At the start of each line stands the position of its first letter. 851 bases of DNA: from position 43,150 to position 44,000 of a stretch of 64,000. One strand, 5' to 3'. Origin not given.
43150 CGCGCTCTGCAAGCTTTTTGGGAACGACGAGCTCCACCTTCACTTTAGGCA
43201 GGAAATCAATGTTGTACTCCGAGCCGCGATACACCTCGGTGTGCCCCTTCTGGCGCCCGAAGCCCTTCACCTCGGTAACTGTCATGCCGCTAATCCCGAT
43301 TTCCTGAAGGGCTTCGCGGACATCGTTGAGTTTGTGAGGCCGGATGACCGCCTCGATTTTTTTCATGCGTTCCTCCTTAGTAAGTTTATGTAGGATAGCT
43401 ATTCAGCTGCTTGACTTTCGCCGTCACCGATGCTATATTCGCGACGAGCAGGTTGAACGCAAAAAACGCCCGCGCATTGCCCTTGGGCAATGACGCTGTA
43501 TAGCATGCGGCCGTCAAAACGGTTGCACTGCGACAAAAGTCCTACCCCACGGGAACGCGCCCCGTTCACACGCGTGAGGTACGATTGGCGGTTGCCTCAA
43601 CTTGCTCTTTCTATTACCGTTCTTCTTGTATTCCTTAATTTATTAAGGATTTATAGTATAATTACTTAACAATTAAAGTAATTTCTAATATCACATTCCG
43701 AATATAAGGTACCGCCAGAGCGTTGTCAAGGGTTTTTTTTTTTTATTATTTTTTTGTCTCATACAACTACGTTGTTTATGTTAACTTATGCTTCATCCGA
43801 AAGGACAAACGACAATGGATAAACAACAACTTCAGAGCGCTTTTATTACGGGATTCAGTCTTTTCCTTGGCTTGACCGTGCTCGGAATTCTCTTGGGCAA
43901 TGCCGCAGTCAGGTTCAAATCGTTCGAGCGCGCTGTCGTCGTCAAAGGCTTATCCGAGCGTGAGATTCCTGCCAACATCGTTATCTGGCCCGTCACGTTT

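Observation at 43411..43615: Candidate novel sRNA with its own consensus promoter, antisense to the glnK-porin-amtB leader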

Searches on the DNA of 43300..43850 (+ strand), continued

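Call 50: search_with_rna_model(model_id=R1, sources=[L044, L045, L046, L047, L048], max_evalue=0.01, filters=off, show_alignments=5)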
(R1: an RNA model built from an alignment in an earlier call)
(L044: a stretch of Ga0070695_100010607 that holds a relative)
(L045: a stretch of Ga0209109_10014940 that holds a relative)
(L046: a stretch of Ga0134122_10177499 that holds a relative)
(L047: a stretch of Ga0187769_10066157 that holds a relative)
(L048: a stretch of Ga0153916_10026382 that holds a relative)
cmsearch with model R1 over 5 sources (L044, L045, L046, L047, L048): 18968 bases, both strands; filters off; matches with E-value up to 0.01: 2.
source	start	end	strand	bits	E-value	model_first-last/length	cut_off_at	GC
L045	1048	1216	+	89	1.1e-20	1-167/167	no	0.58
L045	1043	1211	-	21.5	0.0004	1-167/167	no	0.6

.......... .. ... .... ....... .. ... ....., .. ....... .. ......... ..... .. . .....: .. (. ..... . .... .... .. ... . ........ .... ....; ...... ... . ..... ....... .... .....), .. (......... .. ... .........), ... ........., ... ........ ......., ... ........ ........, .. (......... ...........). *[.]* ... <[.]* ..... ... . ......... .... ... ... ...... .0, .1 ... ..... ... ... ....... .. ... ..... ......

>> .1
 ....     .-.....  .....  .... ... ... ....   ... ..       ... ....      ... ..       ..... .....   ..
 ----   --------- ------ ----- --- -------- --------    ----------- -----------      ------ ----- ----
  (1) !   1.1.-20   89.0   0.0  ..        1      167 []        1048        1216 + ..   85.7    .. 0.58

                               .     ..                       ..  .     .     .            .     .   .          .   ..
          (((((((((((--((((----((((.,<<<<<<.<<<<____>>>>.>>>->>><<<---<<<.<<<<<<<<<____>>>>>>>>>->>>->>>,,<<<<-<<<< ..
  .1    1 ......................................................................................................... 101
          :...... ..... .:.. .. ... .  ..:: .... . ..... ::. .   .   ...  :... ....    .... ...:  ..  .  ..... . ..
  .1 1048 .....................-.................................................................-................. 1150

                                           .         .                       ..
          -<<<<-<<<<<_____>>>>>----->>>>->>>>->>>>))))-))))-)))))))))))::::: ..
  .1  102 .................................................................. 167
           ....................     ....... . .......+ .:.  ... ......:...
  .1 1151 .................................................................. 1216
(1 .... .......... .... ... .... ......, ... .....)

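Call 57: search_with_rna_model(model_id=R1, sources=[L001, L040, L043], max_evalue=0.000001, filters=default, make_alignment=true)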
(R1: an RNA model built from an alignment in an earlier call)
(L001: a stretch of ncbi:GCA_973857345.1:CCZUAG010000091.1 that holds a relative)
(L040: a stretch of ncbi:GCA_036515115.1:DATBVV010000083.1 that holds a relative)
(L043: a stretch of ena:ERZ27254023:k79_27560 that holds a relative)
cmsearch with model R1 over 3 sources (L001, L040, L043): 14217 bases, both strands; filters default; matches with E-value up to 0.000001: 3.
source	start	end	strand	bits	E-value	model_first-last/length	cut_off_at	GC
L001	2659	2825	+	205.7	1.8e-49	1-167/167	no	0.57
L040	3729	3897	-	89.1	7.7e-21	1-167/167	no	0.58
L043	1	91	-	38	2.6e-08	1-91/167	3'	0.57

Alignment A6: 3 matches aligned to the model, 173 columns, each read 5' to 3' on its own strand. Consensus structure (alignment columns), stored with it:
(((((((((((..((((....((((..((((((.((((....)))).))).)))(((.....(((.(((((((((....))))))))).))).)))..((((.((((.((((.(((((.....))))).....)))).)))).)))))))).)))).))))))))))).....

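Call 59: build_rna_model(alignment_id=A6)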
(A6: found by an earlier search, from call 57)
Model R2 built from alignment A6 (3 sequences, 173 columns); structure: stored with the alignment.
model positions 166; base pairs 61; branch points 2; effective number of sequences 0.93; information 0.59 bits per position. Calibrated on 0.2 Mb of random sequence (short: E-values are rough).
structure used (alignment columns):
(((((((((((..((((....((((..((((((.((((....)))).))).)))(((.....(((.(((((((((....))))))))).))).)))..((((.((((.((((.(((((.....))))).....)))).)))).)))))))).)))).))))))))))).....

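Call 60: search_with_rna_model(model_id=R2, sources=[L003, L004, L005, L006, L007, L008, L009, L010, L011, L012, L014, L017, L018, L024], max_evalue=5, filters=off)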
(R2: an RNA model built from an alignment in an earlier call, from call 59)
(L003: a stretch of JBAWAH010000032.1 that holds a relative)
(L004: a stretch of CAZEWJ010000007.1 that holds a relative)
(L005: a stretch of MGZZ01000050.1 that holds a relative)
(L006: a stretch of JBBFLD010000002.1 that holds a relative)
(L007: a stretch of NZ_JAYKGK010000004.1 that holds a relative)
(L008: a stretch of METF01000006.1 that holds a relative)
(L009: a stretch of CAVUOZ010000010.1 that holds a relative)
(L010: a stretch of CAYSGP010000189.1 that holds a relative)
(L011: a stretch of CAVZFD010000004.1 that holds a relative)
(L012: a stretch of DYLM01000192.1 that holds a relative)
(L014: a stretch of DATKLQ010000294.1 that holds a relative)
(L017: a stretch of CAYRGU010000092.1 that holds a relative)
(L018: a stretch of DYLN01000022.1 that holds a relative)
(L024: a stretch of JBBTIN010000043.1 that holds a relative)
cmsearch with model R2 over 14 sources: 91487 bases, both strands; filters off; matches with E-value up to 5: 26.
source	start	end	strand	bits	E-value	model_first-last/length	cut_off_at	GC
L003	3112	3256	-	24.5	0.00027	1-166/166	no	0.54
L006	6814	6962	-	24.4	0.00028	1-166/166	no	0.34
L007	5272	5416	-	18.2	0.012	1-166/166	no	0.34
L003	3117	3261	+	13.9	0.17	1-166/166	no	0.54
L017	493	581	-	12.8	0.33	1-166/166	no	0.46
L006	748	789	+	12.7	0.35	1-166/166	no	0.21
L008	6255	6294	+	12.7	0.35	1-166/166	no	0.5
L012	1001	1059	+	12.6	0.38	1-166/166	no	0.36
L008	4795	4842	-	11.8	0.62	1-166/166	no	0.5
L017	3173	3229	+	11.3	0.85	1-166/166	no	0.49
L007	5277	5421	+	11.2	0.91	1-166/166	no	0.35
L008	4608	4647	-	11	1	1-166/166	no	0.45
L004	5568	5618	-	10.9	1.1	1-166/166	no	0.37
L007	7100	7142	+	10.3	1.5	1-166/166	no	0.33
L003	5169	5280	+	10.2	1.7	1-166/166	no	0.48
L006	1091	1227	-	10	1.8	1-166/166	no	0.31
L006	5228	5277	+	9.8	2.1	1-166/166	no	0.22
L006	5182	5246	-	9.7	2.2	1-166/166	no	0.34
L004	1138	1189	+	9.3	2.9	1-166/166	no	0.31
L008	4613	4652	+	9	3.4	1-166/166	no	0.45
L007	2225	2269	+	8.8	3.7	1-166/166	no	0.18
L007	4852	4902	+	8.7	4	1-166/166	no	0.41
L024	4562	4594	+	8.7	4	1-166/166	no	0.58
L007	7698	7736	+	8.7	4.1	1-166/166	no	0.36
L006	6819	6967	+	8.6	4.3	1-166/166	no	0.36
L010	4139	4167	-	8.5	4.5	1-166/166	no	0.41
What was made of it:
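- Tried and rejected: Only the three-sequence model R2 with filters off found the distant members (call 60).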

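Call 61: search_with_rna_model(model_id=R2, source=window, max_evalue=5, filters=off)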
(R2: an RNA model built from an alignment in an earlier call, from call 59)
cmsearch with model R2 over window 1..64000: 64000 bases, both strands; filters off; matches with E-value up to 5: 15.
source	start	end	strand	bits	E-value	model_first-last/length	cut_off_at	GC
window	43446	43612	+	179.5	1.5e-45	1-166/166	no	0.57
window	43441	43607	-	20.5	0.0021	1-166/166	no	0.59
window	62703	62738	-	14.5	0.082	1-166/166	no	0.5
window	40072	40113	-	12.4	0.3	1-166/166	no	0.36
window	29736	29774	-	12.1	0.37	1-166/166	no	0.54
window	29744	29776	+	11.8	0.42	1-166/166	no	0.58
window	40078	40117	+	11.1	0.66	1-166/166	no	0.38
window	997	1168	-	11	0.7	1-166/166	no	0.34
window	38607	38650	+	10.9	0.73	1-166/166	no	0.43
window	42871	43012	-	8.9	2.5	1-166/166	no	0.5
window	38602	38645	-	8.8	2.7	1-166/166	no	0.48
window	19738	19790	+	8.5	3.2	1-166/166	no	0.58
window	8630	8666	-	8.3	3.7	1-166/166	no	0.49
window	19504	19630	-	8.2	3.9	14-150/166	no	0.58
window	7521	7675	+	7.9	4.6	1-166/166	no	0.57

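Call 62: search_with_rna_model(model_id=R2, sources=[L003, L006, L007], max_evalue=0.01, filters=off, show_alignments=3)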
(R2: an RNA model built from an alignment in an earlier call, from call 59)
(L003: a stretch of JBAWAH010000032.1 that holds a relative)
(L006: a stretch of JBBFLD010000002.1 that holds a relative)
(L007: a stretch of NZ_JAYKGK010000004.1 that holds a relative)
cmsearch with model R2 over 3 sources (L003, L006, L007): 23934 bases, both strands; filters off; matches with E-value up to 0.01: 3.
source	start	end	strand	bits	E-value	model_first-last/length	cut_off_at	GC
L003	3112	3256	-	24.5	7e-05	1-166/166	no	0.54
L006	6814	6962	-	24.4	7.3e-05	1-166/166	no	0.34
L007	5272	5416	-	18.2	0.0031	1-166/166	no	0.34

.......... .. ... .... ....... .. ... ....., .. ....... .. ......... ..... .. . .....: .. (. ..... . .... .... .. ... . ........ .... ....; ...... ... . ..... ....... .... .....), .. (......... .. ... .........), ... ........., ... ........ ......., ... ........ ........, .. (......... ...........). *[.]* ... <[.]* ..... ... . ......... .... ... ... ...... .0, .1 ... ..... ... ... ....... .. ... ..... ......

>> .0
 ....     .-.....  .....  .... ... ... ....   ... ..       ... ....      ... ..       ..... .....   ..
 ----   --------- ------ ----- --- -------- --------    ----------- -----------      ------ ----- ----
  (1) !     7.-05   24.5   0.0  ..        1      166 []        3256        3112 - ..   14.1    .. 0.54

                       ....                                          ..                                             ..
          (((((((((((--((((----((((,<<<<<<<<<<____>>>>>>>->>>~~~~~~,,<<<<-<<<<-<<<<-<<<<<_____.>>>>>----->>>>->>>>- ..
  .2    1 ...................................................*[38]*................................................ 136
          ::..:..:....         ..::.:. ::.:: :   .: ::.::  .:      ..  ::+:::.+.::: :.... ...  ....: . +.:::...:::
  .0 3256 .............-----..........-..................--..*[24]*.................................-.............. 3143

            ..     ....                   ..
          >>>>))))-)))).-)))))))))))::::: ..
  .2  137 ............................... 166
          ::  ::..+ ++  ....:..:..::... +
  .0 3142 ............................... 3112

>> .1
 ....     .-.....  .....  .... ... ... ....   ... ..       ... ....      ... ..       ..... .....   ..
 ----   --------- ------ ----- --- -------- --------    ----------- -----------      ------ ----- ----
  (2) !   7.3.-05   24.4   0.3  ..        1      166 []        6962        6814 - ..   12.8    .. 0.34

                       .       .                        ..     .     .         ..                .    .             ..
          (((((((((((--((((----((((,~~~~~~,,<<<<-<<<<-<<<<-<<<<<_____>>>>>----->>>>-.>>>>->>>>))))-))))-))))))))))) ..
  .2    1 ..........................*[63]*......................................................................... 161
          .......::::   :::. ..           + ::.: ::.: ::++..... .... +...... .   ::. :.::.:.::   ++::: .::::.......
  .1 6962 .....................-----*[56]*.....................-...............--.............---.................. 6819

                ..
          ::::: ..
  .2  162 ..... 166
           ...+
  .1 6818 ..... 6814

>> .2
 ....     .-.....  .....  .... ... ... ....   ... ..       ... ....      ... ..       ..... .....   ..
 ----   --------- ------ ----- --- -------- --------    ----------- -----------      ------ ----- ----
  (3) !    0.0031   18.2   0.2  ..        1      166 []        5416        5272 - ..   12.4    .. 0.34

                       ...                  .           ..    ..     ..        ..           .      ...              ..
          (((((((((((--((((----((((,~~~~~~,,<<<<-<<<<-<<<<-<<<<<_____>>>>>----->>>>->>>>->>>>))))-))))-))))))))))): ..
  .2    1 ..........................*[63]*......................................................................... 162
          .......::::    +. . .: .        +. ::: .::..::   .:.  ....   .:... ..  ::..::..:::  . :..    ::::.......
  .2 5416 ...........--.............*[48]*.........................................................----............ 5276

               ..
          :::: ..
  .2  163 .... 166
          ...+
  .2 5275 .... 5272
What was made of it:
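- L007: 18.2 bits (calls 60, 62).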

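Call 79: search_with_rna_model(model_id=R2, sources=[L001, L040, L043, L003, L006], max_evalue=0.0002, filters=off, make_alignment=true)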
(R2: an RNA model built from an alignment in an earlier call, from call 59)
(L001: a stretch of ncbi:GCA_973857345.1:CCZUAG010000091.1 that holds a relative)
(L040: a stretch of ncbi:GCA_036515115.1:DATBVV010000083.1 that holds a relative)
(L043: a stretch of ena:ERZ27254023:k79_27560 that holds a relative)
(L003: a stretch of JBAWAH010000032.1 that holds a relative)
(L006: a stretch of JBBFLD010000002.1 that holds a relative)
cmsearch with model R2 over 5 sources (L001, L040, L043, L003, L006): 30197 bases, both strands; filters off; matches with E-value up to 0.0002: 6.
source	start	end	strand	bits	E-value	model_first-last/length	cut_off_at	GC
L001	2659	2825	+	179.5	7.3e-46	1-166/166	no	0.57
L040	3729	3897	-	156.7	8e-40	1-166/166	no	0.58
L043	2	65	-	43.2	9.7e-10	27-89/166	no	0.59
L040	3734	3902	+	27.3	1.6e-05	1-166/166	no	0.6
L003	3112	3256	-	24.5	8.8e-05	1-166/166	no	0.54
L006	6814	6962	-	24.4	9.3e-05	1-166/166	no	0.34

Alignment A8: 6 matches aligned to the model, 257 columns, each read 5' to 3' on its own strand. Consensus structure (alignment columns), stored with it:
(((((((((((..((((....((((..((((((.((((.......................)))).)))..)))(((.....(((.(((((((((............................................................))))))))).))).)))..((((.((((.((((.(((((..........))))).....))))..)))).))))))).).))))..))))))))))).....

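Call 80: search_with_rna_model(model_id=R2, sources=[L001, L043, L003, L006], max_evalue=0.0002, filters=off, make_alignment=true)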
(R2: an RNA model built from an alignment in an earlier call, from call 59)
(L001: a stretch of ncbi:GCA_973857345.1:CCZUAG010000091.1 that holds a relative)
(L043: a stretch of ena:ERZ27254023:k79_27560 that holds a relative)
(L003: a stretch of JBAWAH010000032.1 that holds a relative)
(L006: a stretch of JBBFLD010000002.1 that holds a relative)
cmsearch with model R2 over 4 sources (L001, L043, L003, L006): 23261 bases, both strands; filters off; matches with E-value up to 0.0002: 4.
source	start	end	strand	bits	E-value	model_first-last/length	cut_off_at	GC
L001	2659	2825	+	179.5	5.6e-46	1-166/166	no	0.57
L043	2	65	-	43.2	7.5e-10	27-89/166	no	0.59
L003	3112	3256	-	24.5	6.8e-05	1-166/166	no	0.54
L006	6814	6962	-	24.4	7.1e-05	1-166/166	no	0.34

Alignment A9: 4 matches aligned to the model, 228 columns, each read 5' to 3' on its own strand. Consensus structure (alignment columns), stored with it:
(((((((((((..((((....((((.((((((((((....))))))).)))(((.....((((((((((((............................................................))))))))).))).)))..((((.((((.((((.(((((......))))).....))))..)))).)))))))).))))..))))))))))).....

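Call 85: build_rna_model(alignment_id=A9)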
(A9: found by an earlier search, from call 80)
Model R3 built from alignment A9 (4 sequences, 228 columns); structure: stored with the alignment.
model positions 143; base pairs 41; branch points 1; effective number of sequences 2.31; information 0.59 bits per position. Calibrated on 0.2 Mb of random sequence (short: E-values are rough).
structure used (alignment columns):
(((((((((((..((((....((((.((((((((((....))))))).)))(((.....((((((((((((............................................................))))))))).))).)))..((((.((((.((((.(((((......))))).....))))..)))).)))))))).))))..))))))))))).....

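Call 86: search_with_rna_model(model_id=R3, sources=[L004, L005, L007, L008, L009, L010, L011, L012, L014, L017, L018, L022, L024, L028, L039, L040], max_evalue=1, filters=off)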
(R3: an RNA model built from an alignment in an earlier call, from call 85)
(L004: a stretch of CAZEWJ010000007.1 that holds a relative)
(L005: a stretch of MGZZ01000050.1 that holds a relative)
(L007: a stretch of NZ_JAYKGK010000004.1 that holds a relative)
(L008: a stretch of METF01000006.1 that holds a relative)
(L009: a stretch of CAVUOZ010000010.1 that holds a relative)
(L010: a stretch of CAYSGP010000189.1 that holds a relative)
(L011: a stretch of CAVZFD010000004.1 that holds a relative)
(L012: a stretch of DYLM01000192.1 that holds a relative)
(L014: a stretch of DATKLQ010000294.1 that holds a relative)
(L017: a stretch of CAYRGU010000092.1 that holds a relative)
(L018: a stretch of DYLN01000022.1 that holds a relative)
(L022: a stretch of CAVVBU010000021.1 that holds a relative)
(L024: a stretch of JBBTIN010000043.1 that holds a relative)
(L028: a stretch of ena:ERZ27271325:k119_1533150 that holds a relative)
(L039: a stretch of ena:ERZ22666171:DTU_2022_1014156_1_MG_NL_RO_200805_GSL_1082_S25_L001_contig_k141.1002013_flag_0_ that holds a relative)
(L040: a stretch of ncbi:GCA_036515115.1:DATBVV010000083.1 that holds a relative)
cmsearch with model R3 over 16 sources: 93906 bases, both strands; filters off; matches with E-value up to 1: 4.
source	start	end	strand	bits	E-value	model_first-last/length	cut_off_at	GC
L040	3729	3897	-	70.2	1e-14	1-143/143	no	0.58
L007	5272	5416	-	65.8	1.2e-13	1-143/143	no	0.34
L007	5277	5421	+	19.6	0.023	1-143/143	no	0.35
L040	3734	3902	+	15.4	0.25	1-143/143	no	0.6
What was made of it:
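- A model built without L040 and L007 recovers them at 70 and 66 bits (call 86). It is absent from other Ignavibacteria loci searched (calls 60, 86).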

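Call 87: search_with_rna_model(model_id=R3, sources=[window, L003, L006, L013, L015, L016, L019, L020, L021, L023, L025, L026, L027, L029, L030, L031, L032, L033, L035, L036, L043, L044, L046, L047, L048], max_evalue=0.1, filters=default)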
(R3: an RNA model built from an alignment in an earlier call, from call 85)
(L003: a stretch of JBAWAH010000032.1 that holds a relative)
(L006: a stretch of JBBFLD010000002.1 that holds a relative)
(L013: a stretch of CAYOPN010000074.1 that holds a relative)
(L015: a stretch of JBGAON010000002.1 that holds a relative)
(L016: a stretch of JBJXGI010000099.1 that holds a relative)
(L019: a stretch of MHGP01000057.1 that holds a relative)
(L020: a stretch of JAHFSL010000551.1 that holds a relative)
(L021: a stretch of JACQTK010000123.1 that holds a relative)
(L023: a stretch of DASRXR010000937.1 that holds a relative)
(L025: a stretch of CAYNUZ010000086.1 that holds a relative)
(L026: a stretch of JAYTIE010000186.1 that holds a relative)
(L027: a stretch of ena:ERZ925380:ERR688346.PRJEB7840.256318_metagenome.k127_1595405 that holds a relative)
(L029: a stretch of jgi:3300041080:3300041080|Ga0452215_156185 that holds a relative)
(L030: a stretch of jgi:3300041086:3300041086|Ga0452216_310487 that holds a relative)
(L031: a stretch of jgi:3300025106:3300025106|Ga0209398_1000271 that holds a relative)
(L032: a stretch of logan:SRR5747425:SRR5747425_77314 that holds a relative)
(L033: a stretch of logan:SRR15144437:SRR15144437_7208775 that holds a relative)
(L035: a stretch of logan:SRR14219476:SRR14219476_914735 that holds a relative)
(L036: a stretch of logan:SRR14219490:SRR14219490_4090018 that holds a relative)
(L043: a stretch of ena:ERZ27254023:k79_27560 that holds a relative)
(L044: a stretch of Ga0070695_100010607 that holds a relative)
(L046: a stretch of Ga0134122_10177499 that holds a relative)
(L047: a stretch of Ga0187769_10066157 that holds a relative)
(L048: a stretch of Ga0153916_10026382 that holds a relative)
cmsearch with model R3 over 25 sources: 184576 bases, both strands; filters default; matches with E-value up to 0.1: 3.
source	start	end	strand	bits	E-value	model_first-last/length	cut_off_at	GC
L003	3112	3256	-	131.1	2.8e-29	1-143/143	no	0.54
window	43446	43612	+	102.7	2.3e-22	1-143/143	no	0.57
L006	6814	6962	-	75.9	8.3e-16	1-143/143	no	0.34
